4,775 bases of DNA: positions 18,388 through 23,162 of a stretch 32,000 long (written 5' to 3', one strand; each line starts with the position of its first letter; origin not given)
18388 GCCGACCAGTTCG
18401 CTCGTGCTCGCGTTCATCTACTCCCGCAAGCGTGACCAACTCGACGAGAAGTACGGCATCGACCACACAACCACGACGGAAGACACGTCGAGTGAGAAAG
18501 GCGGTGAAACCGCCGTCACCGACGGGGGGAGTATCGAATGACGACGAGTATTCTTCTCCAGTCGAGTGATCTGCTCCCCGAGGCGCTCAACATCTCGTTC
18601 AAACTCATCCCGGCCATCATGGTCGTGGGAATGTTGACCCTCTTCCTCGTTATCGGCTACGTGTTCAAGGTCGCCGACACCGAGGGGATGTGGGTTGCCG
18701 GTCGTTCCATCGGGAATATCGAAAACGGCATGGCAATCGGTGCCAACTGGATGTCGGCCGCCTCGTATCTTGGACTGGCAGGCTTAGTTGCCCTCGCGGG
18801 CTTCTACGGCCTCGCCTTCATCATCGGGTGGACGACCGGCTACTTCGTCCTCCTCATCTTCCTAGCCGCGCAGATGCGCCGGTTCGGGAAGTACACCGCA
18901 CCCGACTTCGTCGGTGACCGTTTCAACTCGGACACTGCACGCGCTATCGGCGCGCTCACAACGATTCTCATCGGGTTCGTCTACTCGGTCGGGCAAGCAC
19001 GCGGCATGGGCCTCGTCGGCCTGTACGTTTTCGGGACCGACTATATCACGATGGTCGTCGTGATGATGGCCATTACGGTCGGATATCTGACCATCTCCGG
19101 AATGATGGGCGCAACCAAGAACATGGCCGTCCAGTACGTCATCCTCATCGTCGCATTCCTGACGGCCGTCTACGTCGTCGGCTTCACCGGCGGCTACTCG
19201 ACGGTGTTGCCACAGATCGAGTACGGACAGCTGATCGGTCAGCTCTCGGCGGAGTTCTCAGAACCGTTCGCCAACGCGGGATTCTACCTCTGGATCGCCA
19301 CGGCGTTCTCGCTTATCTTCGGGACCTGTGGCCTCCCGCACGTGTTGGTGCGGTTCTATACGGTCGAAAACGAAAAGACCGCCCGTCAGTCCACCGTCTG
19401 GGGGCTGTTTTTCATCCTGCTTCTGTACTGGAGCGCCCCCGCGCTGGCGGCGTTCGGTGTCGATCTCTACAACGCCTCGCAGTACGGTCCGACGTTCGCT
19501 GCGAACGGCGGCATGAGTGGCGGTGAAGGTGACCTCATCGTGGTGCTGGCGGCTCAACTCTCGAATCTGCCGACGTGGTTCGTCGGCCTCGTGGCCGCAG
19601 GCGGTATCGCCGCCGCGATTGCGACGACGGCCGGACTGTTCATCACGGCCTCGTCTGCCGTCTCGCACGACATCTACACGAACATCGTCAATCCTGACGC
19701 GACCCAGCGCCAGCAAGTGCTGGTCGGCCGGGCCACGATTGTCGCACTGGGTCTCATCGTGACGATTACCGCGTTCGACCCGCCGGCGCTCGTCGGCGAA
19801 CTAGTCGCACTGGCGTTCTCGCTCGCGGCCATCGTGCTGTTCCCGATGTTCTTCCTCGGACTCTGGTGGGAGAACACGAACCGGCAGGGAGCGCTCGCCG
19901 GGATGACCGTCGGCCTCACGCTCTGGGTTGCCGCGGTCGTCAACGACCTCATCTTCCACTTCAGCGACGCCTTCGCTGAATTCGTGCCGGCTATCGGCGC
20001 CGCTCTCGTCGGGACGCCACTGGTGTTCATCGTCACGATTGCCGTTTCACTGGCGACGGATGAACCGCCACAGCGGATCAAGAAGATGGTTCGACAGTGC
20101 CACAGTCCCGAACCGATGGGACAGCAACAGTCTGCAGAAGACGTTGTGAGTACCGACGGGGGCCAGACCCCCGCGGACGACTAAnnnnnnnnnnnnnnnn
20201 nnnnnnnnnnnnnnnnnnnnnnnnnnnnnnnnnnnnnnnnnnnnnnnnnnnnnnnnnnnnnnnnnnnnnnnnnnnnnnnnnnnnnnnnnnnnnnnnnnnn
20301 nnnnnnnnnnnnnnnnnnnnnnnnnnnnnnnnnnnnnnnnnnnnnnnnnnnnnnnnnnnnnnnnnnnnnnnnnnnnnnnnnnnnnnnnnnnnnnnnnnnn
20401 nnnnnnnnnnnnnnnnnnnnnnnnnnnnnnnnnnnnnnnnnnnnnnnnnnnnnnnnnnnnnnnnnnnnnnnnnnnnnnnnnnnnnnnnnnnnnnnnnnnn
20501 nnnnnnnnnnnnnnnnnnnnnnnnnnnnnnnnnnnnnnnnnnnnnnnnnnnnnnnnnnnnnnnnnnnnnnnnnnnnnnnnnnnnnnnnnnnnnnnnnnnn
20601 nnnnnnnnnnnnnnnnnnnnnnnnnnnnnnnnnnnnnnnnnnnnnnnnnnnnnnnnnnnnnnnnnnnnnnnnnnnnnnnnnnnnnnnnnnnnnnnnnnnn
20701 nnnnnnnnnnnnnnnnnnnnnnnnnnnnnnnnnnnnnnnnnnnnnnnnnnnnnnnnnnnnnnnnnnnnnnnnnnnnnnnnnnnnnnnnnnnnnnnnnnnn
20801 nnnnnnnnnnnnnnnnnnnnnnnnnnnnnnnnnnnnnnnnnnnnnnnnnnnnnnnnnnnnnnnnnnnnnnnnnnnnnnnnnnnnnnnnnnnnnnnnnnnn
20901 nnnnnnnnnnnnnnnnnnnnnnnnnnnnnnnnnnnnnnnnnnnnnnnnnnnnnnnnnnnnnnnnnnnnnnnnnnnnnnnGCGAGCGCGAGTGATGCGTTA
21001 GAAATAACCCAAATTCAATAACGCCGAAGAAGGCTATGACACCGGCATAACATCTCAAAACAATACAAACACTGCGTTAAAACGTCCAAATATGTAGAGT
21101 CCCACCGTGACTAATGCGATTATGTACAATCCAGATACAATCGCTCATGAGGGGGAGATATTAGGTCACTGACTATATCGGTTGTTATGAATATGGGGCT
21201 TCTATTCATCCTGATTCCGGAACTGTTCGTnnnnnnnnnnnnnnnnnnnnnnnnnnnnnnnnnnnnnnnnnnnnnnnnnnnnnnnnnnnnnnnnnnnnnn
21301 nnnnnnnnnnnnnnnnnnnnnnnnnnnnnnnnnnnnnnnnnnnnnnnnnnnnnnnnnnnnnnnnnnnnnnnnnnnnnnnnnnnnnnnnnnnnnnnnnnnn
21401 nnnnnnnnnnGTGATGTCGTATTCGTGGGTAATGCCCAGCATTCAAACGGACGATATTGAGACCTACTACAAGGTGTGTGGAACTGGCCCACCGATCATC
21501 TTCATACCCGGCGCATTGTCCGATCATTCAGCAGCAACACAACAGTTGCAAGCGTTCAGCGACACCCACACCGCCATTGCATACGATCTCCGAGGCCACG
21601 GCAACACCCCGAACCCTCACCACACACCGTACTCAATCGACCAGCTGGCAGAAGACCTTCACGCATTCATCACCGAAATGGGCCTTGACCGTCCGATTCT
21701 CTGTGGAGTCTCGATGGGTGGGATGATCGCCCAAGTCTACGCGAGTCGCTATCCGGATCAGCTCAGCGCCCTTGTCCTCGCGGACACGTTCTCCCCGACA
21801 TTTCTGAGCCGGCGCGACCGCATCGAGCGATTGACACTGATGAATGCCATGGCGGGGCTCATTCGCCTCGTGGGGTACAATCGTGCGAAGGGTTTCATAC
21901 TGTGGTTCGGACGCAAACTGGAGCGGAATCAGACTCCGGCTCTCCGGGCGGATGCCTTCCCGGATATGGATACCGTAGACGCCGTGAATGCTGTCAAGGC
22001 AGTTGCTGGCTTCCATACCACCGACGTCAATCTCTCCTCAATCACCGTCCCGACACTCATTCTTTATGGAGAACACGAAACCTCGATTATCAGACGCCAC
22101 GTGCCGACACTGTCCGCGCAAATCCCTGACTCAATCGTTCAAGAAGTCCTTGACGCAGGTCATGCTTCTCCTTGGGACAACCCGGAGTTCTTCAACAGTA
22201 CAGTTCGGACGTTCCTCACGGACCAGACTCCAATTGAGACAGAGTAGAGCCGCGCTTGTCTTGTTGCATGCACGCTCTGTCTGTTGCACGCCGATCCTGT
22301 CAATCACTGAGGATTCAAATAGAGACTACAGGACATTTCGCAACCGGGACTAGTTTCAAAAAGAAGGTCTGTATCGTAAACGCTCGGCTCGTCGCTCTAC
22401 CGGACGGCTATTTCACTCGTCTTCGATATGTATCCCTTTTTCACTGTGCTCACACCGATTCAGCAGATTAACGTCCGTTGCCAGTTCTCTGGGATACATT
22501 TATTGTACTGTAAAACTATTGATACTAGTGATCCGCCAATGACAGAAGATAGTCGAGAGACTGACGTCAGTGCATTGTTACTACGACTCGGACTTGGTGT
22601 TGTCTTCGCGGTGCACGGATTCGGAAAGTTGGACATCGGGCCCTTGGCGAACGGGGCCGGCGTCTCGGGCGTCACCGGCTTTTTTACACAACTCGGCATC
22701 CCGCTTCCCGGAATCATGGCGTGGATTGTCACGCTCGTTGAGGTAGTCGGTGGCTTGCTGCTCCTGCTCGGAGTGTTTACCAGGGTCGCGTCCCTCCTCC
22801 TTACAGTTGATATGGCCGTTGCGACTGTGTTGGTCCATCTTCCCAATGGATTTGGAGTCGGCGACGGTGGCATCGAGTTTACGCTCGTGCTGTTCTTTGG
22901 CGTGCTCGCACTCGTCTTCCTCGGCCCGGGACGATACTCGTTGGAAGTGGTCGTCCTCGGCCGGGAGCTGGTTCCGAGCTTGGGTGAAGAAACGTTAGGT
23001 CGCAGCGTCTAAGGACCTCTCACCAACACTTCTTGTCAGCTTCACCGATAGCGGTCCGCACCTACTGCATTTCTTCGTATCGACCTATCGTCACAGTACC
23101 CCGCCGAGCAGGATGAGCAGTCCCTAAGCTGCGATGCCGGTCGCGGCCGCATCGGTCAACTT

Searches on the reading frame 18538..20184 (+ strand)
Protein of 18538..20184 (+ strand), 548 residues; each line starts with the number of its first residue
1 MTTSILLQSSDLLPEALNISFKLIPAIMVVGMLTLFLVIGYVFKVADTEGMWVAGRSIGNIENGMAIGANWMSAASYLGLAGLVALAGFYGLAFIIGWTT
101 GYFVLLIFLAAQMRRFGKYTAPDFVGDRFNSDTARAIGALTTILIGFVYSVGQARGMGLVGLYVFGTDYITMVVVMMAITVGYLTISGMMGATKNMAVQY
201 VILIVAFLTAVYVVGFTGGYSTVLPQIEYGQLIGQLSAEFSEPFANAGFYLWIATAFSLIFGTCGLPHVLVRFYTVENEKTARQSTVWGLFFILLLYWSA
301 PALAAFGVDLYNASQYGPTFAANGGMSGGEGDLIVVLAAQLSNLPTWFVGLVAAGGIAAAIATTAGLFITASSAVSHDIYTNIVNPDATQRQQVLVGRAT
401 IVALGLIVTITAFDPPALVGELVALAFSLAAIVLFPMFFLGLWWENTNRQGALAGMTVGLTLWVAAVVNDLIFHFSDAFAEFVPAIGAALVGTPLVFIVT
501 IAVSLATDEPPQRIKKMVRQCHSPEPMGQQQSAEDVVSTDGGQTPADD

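Call 14: find_encoding_contigs(protein=window:18538-20184:+, flank=10000, max_places=1)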
Protein window:18538-20184:+ (548 aa): 7 contigs read that carry it; 1 place shown.
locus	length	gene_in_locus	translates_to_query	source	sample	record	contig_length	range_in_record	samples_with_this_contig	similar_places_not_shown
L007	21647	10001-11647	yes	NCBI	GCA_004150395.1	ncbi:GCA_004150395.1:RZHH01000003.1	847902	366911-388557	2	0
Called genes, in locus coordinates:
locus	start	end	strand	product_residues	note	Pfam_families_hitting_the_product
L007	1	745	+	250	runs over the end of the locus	-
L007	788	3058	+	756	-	-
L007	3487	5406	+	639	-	PF16177:ACAS_N, PF00501:AMP-binding, PF13193:AMP-binding_C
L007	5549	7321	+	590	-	PF13185:GAF_2, PF13492:GAF_3 (weak), PF15915:BAT, PF04967:HTH_10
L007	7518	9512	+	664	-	PF16177:ACAS_N, PF00501:AMP-binding, PF13193:AMP-binding_C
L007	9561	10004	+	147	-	PF13937:DUF4212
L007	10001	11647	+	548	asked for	PF00474:SSF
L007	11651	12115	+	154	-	PF00582:Usp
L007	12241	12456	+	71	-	PF26436:DUF8119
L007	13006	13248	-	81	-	-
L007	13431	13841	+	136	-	-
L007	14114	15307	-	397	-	-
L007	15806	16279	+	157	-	PF07291:MauE (weak), PF07681:DoxX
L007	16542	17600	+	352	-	-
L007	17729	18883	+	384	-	PF13360:PQQ_2, PF13570:Beta-prop_ACSF4, PF25292:Beta-prop_CGLA (faint), PF07774:EMC1_C (faint), PF01011:PQQ, PF13360:PQQ_2, PF13570:Beta-prop_ACSF4, PF01011:PQQ (weak)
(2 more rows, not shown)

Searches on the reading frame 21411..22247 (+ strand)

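Call 59: search_protein_families(library=pfam, max_evalue=0.001, proteins=[window:21411-22247:+])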
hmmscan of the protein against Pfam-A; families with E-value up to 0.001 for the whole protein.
window:21411-22247:+ (278 aa): 7 families
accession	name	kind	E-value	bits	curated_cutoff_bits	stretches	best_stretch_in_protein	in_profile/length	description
PF00561.26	Abhydrolase_1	-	5.9e-27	95.3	25.8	1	27-258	1-245/245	alpha/beta hydrolase fold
PF12697.13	Abhydrolase_6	-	5.9e-21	76.6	26.3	1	29-262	1-215/217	Alpha/beta hydrolase family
PF12146.15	Hydrolase_4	-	2.2e-16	60.3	27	1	54-225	33-204/239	Serine aminopeptidase, S33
PF05728.18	UPF0227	-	2.3e-05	24.8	21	1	42-129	17-93/187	Uncharacterised protein family (UPF0227)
PF00975.26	Thioesterase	-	4.7e-05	24.2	26.4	1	29-155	3-129/226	Thioesterase domain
PF03096.20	Ndr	-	8.5e-05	21.8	23.3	1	74-126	80-132/283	Ndr family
PF01734.28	Patatin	-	0.00041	21.1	27.7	1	88-185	22-118/191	Patatin-like phospholipase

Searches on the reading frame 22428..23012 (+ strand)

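Call 59: search_protein_families(library=pfam, max_evalue=0.001, proteins=[window:22428-23012:+])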
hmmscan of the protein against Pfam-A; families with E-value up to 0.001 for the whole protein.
window:22428-23012:+ (194 aa): 2 families
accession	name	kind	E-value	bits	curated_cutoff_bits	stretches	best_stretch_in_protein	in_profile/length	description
PF07681.17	DoxX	-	3.4e-23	82.5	23.6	1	49-137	2-84/85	DoxX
PF07291.16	MauE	-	2.3e-06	28.4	27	1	48-136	4-87/128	Methylamine utilisation protein MauE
